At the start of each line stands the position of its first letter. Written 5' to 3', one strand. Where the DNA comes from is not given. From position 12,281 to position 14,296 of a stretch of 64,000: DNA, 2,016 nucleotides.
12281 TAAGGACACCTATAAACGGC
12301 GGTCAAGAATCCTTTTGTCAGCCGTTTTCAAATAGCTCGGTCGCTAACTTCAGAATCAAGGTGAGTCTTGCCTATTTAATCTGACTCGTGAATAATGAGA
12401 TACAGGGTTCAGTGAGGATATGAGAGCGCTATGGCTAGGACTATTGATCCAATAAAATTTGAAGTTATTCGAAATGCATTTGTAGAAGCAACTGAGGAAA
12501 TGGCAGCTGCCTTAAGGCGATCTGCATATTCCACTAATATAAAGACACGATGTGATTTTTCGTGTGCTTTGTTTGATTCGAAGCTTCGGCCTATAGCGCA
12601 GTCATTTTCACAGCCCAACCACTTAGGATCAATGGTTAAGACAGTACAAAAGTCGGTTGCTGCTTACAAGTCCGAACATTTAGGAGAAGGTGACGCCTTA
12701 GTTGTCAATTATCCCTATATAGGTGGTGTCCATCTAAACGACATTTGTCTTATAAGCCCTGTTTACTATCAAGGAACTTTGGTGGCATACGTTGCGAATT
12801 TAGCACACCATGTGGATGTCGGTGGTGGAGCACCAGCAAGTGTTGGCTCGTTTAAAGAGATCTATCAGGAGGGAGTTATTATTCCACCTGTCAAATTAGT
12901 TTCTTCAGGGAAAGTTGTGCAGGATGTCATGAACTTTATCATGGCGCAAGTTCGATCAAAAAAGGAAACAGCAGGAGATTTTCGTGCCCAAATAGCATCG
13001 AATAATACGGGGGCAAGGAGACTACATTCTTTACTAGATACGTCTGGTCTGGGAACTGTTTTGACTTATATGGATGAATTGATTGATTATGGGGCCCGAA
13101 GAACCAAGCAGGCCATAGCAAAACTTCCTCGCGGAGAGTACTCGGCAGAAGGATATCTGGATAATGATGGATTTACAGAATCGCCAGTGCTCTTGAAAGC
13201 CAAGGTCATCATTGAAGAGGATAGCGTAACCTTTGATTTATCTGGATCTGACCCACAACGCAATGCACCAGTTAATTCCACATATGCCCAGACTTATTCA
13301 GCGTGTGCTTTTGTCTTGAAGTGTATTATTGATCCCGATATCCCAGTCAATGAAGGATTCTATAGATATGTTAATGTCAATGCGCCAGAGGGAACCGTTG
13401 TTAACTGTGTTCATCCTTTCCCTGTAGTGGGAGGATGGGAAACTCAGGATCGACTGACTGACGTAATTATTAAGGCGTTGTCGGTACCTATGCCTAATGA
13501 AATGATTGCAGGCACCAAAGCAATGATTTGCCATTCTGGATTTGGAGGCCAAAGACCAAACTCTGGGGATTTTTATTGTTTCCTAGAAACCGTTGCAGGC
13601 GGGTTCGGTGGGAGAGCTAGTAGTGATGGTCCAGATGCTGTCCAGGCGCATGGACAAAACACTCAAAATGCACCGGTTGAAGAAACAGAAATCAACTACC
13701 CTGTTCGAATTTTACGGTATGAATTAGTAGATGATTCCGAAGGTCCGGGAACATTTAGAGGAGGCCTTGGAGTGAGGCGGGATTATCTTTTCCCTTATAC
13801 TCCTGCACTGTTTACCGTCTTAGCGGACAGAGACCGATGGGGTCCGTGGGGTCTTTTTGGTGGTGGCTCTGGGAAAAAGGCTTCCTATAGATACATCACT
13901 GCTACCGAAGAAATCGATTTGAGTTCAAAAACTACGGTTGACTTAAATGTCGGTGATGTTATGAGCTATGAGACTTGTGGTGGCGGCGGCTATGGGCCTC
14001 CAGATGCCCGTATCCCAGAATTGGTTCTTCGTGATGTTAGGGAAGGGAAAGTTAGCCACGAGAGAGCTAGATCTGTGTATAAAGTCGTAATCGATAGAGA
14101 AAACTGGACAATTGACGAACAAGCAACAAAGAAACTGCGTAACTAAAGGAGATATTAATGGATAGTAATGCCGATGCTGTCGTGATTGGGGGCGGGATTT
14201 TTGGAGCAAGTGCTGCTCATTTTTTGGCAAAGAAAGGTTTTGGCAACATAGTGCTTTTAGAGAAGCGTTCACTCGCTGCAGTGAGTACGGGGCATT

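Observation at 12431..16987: Apparent operon: orphan HyuB + sarcosine-oxidase-like flavoenzyme + leaderless gamma-glutamyltransferase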

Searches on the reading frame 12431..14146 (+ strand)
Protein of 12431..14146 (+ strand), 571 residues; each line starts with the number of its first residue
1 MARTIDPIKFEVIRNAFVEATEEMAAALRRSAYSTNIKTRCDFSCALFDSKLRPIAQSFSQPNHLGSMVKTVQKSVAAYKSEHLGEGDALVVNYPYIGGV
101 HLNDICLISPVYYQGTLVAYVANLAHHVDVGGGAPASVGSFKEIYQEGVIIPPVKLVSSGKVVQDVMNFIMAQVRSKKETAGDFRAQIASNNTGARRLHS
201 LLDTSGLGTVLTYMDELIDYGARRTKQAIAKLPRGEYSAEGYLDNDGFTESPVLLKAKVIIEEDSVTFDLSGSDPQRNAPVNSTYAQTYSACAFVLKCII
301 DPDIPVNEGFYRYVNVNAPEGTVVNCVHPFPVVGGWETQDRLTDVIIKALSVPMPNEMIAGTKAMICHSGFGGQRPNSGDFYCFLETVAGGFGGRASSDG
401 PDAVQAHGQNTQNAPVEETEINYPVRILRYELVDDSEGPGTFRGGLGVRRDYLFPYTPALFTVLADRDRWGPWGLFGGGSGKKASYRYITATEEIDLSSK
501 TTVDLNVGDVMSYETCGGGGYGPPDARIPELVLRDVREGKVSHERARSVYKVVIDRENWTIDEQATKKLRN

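Call 3: search_protein_families(library=pfam, proteins=[window:12431-14146:+])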
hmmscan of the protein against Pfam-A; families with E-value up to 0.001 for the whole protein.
window:12431-14146:+ (571 aa): 1 family
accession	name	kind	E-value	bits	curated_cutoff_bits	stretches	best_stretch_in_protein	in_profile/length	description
PF02538.19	Hydantoinase_B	-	3.5e-175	583.8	26.8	1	6-524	1-519/519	Hydantoinase B/oxoprolinase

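Call 14: search_protein_families(library=ncbifam, proteins=[window:12431-14146:+], max_evalue=0.00001)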
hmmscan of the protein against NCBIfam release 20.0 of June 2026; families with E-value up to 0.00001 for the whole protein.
window:12431-14146:+ (571 aa): 2 families
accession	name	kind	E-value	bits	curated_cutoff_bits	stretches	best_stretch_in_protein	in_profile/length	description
NF050157.1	CapLactmsBetCapB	equivalog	1.7e-87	294.1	1000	1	5-570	1-575/577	caprolactamase subunit beta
NF042976.1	AcphenoCarb_ApcD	equivalog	5e-31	107.7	1500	2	82-323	106-350/685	acetophenone carboxylase subunit delta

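Call 15: search_solved_structures(query=window:12431-14146:+, max_evalue=0.001)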
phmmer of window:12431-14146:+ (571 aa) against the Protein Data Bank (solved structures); distinct sequences matched with E-value up to 0.001: 5.
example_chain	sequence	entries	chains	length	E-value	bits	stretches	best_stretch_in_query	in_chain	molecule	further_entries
7hk5_A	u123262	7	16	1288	1e-86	295.2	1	5-566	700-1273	N-methylhydantoinase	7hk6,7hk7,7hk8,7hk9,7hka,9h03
6yra_B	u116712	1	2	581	3.3e-71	244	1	3-567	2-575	Hydantoinase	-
5l9w_A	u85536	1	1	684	2.5e-28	102.4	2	80-478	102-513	Acetophenone carboxylase delta subunit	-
5m45_A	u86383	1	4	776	3.4e-11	45.9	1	64-244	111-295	Acetone carboxylase alpha subunit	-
5svb_A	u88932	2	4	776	9.9e-11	44.3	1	64-244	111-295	Acetone carboxylase alpha subunit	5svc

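Call 18: find_encoding_contigs(protein=window:12431-14146:+, flank=10000, max_places=10)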
Protein window:12431-14146:+ (571 aa): 15 contigs read that carry it; 7 places shown.
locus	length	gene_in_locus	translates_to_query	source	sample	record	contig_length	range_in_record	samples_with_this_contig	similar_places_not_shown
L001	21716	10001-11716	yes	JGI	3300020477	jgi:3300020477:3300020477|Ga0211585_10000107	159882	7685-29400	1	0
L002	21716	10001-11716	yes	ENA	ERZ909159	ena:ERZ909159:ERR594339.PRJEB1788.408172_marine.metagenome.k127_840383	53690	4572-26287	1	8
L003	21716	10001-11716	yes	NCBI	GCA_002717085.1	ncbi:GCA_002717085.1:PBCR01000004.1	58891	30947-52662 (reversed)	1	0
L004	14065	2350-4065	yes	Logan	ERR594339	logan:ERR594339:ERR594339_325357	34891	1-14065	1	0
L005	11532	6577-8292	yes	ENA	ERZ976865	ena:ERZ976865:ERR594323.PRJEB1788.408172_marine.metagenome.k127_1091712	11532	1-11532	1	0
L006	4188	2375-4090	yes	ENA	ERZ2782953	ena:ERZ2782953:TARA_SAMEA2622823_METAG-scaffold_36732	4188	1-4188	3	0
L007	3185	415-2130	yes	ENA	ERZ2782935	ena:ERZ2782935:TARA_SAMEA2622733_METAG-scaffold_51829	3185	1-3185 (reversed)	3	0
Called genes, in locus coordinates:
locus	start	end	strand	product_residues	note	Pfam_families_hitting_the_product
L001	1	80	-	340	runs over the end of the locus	PF00291:PALP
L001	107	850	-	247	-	PF00106:adh_short, PF08659:KR, PF13561:adh_short_C2, PF23441:SDR (weak)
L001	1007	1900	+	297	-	PF00701:DHDPS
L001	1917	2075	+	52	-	-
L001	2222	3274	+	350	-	PF02558:ApbA, PF08546:ApbA_C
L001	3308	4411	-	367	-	PF01168:Ala_racemase_N, PF14031:D-ser_dehydrat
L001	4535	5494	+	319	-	PF00291:PALP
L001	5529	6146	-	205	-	PF00730:HhH-GPD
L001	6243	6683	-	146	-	PF04075:F420H2_quin_red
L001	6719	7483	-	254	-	PF00106:adh_short, PF08659:KR, PF13561:adh_short_C2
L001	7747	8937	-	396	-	PF02515:CoA_transf_3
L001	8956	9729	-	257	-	PF00378:ECH_1, PF16113:ECH_2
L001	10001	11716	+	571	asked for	PF02538:Hydantoinase_B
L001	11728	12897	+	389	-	PF01266:DAO, PF13450:NAD_binding_8 (weak)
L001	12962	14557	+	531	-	PF01019:G_glu_transpept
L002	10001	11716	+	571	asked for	PF02538:Hydantoinase_B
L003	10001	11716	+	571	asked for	PF02538:Hydantoinase_B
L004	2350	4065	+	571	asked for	PF02538:Hydantoinase_B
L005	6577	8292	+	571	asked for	PF02538:Hydantoinase_B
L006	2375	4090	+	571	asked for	PF02538:Hydantoinase_B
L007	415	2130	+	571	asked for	PF02538:Hydantoinase_B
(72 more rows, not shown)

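Call 19: find_homologous_proteins(query=window:12431-14146:+, max_evalue=1e-30)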
Query window:12431-14146:+ (571 aa): 5278 proteins with E <= 1e-30 among 8000 candidates; the best 120 are listed.
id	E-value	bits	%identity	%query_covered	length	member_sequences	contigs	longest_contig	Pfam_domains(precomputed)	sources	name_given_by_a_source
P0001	0.0e+0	1253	95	100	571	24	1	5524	PF02538.20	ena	-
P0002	2.5e-278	943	70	99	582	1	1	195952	PF02538.20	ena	-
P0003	5.5e-277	938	72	99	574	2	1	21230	PF02538.20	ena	-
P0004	3.8e-273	926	70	99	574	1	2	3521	PF02538.20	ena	-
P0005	3.4e-272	922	70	99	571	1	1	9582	PF02538.20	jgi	jgi:N-methylhydantoinase B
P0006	1.4e-271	920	69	99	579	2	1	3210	PF02538.20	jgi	-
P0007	6.2e-271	918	69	99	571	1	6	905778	PF02538.20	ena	-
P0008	8.2e-271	918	70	99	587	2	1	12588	PF02538.20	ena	-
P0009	4.2e-270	916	70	99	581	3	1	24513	PF02538.20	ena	-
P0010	6.5e-270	915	69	99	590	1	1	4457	PF02538.20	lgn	-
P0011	3.0e-269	913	69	99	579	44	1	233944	PF02538.20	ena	-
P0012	9.0e-269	911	68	99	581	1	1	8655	PF02538.20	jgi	-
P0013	1.3e-268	911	68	99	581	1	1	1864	PF02538.20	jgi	-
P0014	1.7e-268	910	68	98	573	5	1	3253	PF02538.20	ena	-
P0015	6.0e-268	908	69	99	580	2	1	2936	PF02538.20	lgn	-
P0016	9.1e-268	908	69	99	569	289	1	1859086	PF02538.20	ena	-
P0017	2.0e-267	907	70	99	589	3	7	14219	PF02538.20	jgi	jgi:N-methylhydantoinase B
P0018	2.2e-267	907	69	99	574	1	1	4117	PF02538.20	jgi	-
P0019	2.5e-267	906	69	100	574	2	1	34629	PF02538.20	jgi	jgi:N-methylhydantoinase B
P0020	1.7e-266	904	68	100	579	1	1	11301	PF02538.20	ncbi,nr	ncbi:MAG: hydantoinase B/oxoprolinase family protein [bacterium]|nr:hydantoinase B/oxoprolinase fami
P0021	2.2e-266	903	69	100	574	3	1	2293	PF02538.20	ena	-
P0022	2.3e-266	903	68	99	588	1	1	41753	PF02538.20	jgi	jgi:N-methylhydantoinase B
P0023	2.6e-266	903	68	99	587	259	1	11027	PF02538.20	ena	-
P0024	2.7e-266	903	68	99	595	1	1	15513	PF02538.20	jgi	jgi:N-methylhydantoinase B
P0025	4.2e-266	902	68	99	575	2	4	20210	PF02538.20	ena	-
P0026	7.7e-266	901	69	99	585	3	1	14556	PF02538.20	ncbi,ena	-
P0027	1.3e-265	901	68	99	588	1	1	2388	PF02538.20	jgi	jgi:N-methylhydantoinase B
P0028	1.9e-265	900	69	100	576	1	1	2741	PF02538.20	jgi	-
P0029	2.6e-265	900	68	99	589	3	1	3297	PF02538.20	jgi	jgi:N-methylhydantoinase B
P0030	3.0e-265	900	69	99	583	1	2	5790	PF02538.20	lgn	-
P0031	4.6e-265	899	69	98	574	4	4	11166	PF02538.20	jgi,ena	-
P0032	4.7e-265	899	68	99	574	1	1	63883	PF02538.20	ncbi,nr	ncbi:MAG: hydantoinase B/oxoprolinase family protein [Candidatus Latescibacteria bacterium]|nr:hydan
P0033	5.5e-265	899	68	98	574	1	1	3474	PF02538.20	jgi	jgi:N-methylhydantoinase B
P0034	7.3e-265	898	66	100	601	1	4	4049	PF02538.20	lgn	-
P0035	1.1e-264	898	69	99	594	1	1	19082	PF02538.20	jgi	jgi:N-methylhydantoinase B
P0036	1.8e-264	897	69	99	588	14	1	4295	PF02538.20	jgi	jgi:N-methylhydantoinase B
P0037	2.0e-264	897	69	97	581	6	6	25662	PF02538.20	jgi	jgi:N-methylhydantoinase B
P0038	2.5e-264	896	66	100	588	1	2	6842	PF02538.20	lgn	-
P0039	3.2e-264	896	69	99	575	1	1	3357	PF02538.20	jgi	jgi:N-methylhydantoinase B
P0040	3.5e-264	896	67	99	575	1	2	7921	PF02538.20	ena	-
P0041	3.7e-264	896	70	97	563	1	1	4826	PF02538.20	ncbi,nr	ncbi:MAG: hydantoinase B/oxoprolinase family protein [Proteobacteria bacterium]|nr:hydantoinase B/ox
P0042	3.7e-264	896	67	99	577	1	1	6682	PF02538.20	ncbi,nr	ncbi:MAG: hydantoinase B/oxoprolinase family protein [Chloroflexi bacterium]|nr:hydantoinase B/oxopr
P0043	4.6e-264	896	66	100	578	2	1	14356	PF02538.20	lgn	-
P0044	7.6e-264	895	68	99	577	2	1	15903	PF02538.20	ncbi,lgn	-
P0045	1.7e-263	894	68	99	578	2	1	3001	PF02538.20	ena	-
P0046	2.3e-263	893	66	100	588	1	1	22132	PF02538.20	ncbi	-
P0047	7.2e-263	892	68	99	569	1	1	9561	PF02538.20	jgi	jgi:N-methylhydantoinase B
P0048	1.0e-262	891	67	99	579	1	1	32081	PF02538.20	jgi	jgi:N-methylhydantoinase B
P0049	2.1e-262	890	67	100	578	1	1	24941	PF02538.20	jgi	-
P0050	2.8e-262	890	67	99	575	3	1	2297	PF02538.20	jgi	-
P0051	3.4e-262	889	68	99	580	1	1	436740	PF02538.20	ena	-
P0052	9.7e-262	888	67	99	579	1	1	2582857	PF02538.20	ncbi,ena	-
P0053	3.2e-261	886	67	99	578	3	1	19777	PF02538.20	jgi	jgi:N-methylhydantoinase B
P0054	3.3e-261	886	67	100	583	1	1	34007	PF02538.20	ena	-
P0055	3.5e-261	886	68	99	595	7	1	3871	PF02538.20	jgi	jgi:N-methylhydantoinase B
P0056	5.6e-261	885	66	99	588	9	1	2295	PF02538.20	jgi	-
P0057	5.9e-261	885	67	99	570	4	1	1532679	PF02538.20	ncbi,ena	-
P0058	7.7e-261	885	68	99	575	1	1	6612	PF02538.20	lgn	-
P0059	2.2e-260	883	67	99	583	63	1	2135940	PF02538.20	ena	-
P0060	2.5e-260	883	66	100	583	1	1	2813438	PF02538.20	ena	-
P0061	2.6e-260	883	66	99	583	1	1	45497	PF02538.20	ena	-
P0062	2.6e-260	883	67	100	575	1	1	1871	PF02538.20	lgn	-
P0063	2.7e-260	883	67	99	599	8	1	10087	PF02538.20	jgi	-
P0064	3.0e-260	883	67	99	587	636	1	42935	PF02538.20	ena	-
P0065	3.2e-260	883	67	100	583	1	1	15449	PF02538.20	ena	-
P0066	4.2e-260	883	68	96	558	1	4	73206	PF02538.20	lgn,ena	-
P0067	1.0e-259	881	66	100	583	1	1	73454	PF02538.20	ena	-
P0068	1.1e-259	881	66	99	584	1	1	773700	PF02538.20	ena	-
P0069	1.3e-259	881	67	99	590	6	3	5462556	PF02538.20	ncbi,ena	-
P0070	1.4e-259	881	67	99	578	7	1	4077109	PF02538.20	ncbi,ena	-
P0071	2.2e-259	880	66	100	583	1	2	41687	PF02538.20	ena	-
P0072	2.7e-259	880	67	99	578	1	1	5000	PF02538.20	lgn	-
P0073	3.0e-259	880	66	100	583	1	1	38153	PF02538.20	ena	-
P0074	3.4e-259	880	66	99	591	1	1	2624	PF02538.20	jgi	jgi:N-methylhydantoinase B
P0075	3.7e-259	879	67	99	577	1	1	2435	PF02538.20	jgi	jgi:N-methylhydantoinase B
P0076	4.2e-259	879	66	99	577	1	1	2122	PF02538.20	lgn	-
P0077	4.8e-259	879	67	99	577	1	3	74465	PF02538.20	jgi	jgi:N-methylhydantoinase B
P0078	5.5e-259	879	66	100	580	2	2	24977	PF02538.20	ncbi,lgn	-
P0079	5.6e-259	879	66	99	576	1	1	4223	PF02538.20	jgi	-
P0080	6.1e-259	879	67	99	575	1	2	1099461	PF02538.20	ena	-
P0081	6.1e-259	879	66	100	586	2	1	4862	PF02538.20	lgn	-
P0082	6.8e-259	879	68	96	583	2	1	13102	PF02538.20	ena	-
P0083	7.0e-259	878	66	100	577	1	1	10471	PF02538.20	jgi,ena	jgi:N-methylhydantoinase B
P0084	7.0e-259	878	60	62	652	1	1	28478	PF02538.20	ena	-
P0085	7.5e-259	878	67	99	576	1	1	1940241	PF02538.20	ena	-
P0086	7.7e-259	878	66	100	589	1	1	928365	PF02538.20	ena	-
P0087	7.7e-259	878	67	99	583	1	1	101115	PF02538.20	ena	-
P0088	8.0e-259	878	67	100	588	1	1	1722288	PF02538.20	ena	-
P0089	8.5e-259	878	66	100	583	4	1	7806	PF02538.20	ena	-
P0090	8.5e-259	878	67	100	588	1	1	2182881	PF02538.20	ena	-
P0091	1.0e-258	878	67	99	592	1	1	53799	PF02538.20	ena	-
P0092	1.1e-258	878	67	100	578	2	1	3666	PF02538.20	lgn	-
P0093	1.1e-258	878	67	99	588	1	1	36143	PF02538.20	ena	-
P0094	1.1e-258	878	67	99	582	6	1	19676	PF02538.20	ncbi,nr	ncbi:MAG: N-methylhydantoinase [Thermomicrobiales bacterium]|nr:N-methylhydantoinase [Thermomicrobia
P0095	1.3e-258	878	67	100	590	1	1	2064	PF02538.20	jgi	jgi:N-methylhydantoinase B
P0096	1.3e-258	878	66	99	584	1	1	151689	PF02538.20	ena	-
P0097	1.6e-258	877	66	100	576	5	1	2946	PF02538.20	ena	-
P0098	1.7e-258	877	66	100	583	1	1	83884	PF02538.20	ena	-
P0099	1.8e-258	877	51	76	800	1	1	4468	PF02538.20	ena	-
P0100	1.9e-258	877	67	99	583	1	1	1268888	PF02538.20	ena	-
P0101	2.3e-258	877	67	100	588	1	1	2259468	PF02538.20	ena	-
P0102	2.4e-258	877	66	100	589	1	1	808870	PF02538.20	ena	-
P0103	2.8e-258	876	66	100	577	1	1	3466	PF02538.20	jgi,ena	jgi:N-methylhydantoinase B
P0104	3.5e-258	876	67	99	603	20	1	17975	PF02538.20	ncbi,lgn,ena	-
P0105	3.9e-258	876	67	99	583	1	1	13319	PF02538.20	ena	-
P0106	4.2e-258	876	66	99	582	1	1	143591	PF02538.20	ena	-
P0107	4.4e-258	876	66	99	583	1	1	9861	PF02538.20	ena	-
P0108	4.4e-258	876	66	99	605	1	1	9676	PF02538.20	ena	-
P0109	5.2e-258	876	66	100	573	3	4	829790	PF02538.20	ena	-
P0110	5.3e-258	876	67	99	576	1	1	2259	PF02538.20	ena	-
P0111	5.4e-258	876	67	99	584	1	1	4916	PF02538.20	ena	-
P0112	6.2e-258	875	66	99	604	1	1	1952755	PF02538.20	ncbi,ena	-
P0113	6.4e-258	875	66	100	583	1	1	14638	PF02538.20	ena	-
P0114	6.6e-258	875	67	99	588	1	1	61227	PF02538.20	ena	-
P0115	7.4e-258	875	66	99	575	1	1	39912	PF02538.20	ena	-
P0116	8.3e-258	875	66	100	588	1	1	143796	PF02538.20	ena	-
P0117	8.5e-258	875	66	99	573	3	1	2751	PF02538.20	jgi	-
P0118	8.8e-258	875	65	99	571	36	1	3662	PF02538.20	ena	-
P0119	8.9e-258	875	67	97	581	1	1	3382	PF02538.20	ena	-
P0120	9.4e-258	875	66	99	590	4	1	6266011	PF02538.20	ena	-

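Call 20: find_related_loci(query=window:12431-14146:+, collection=genome_contigs, flank=10000)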
Query window:12431-14146:+ (571 aa) in genome_contigs; peptide patterns used: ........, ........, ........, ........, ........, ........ (x = any residue, [..] = any of these).
68 stretches matched a pattern; 36 encode a relative of the query (tblastn E <= 1e-3); 36 distinct loci.
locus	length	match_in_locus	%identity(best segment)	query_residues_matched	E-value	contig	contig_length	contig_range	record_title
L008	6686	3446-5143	69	5-570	0e+0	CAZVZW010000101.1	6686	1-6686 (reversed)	MAG TPA_asm: uncultured Chloroflexota bacterium isolate SRP308112_co1_204 genome assembly, contig: NODE_22827_length_668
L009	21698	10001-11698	69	5-570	0e+0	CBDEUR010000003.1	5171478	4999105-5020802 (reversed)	MAG: Thalassobaculaceae bacterium isolate 9680daae-e748-40cc-8a79-668ff9b0da7a genome assembly, contig: contig_3, whole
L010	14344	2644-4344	69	5-571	0e+0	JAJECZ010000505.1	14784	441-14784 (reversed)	MAG: Alphaproteobacteria bacterium isolate jk18xAbins.48 k141_1488778, whole genome shotgun sequence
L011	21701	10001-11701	69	5-571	0e+0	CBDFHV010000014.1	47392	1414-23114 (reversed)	MAG: Rhodospirillales bacterium isolate fdb9ddf0-d161-4023-a233-fb38a48c8877 genome assembly, contig: contig_14, whole g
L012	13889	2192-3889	70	5-570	0e+0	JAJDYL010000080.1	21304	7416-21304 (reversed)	MAG: Alphaproteobacteria bacterium isolate jk18x34bins.26 k141_233625, whole genome shotgun sequence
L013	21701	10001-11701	64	4-571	0e+0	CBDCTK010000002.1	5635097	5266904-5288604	MAG: Candidatus Poribacteria bacterium isolate 5e1f03a3-4ce1-415a-a4c9-4ecbe52226bd genome assembly, contig: contig_2, w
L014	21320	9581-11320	65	1-570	0e+0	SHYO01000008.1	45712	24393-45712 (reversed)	MAG: Chloroflexi bacterium isolate Baikal-deep-G121 BACOMB-C3290, whole genome shotgun sequence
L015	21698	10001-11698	64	5-571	0e+0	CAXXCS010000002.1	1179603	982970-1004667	MAG: Candidatus Poribacteria bacterium isolate f2072dac-7ec4-414b-ba18-4a473c62d403 genome assembly, contig: contig_2, w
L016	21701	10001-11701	63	4-571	0e+0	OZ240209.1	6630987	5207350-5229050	MAG: Candidatus Poribacteria bacterium isolate 386b7814-a0df-4328-ba8d-cea90b69f229 genome assembly, chromosome: 1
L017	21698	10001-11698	64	5-571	0e+0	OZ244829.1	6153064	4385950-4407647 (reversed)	MAG: Candidatus Poribacteria bacterium isolate f10cb695-1b13-44a5-8b8c-8d396a4a49c1 genome assembly, chromosome: 1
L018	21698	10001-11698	64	5-571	0e+0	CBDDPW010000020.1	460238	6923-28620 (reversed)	MAG: Candidatus Poribacteria bacterium isolate 3f36937d-8c17-4172-b0cd-efb7b76609bb genome assembly, contig: contig_20,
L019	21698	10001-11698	63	5-571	0e+0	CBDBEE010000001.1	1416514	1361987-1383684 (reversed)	MAG: Candidatus Poribacteria bacterium isolate 9eb15a66-94a6-4ca6-bf90-476f30333b94 genome assembly, contig: contig_1, w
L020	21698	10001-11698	64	5-571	0e+0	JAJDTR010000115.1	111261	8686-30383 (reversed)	MAG: Candidatus Poribacteria bacterium isolate jk18x1bzbins.36 k141_791005, whole genome shotgun sequence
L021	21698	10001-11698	63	5-571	0e+0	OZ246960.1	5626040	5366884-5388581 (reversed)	MAG: Candidatus Poribacteria bacterium isolate 0ebab745-6bcd-42b0-bac1-d05ba6febf80 genome assembly, chromosome: 1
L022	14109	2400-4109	64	1-571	0e+0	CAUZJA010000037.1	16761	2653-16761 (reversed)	MAG: Dehalococcoidia bacterium isolate CB21_323.2 genome assembly, contig: Ga0302123_10001483, whole genome shotgun sequ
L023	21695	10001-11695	64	5-570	0e+0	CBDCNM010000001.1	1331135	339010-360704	MAG: Candidatus Latescibacterota bacterium isolate f150df7c-f474-47d5-8e53-e740a55afba2 genome assembly, contig: contig_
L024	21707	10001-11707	64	1-570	0e+0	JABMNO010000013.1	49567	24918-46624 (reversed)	MAG: Chloroflexota bacterium isolate bin.490 k141_1246978, whole genome shotgun sequence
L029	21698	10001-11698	69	5-570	0e+0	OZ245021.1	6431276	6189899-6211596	MAG: Gammaproteobacteria bacterium isolate 67a87912-4c7a-4147-b5b2-fff17a58665b genome assembly, chromosome: 1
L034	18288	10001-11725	63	5-570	0e+0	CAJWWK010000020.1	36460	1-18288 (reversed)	MAG TPA_asm: uncultured Dehalococcoidia bacterium isolate ERR599008_bin.58_MetaBAT_v2.12.1_MAG genome assembly, contig:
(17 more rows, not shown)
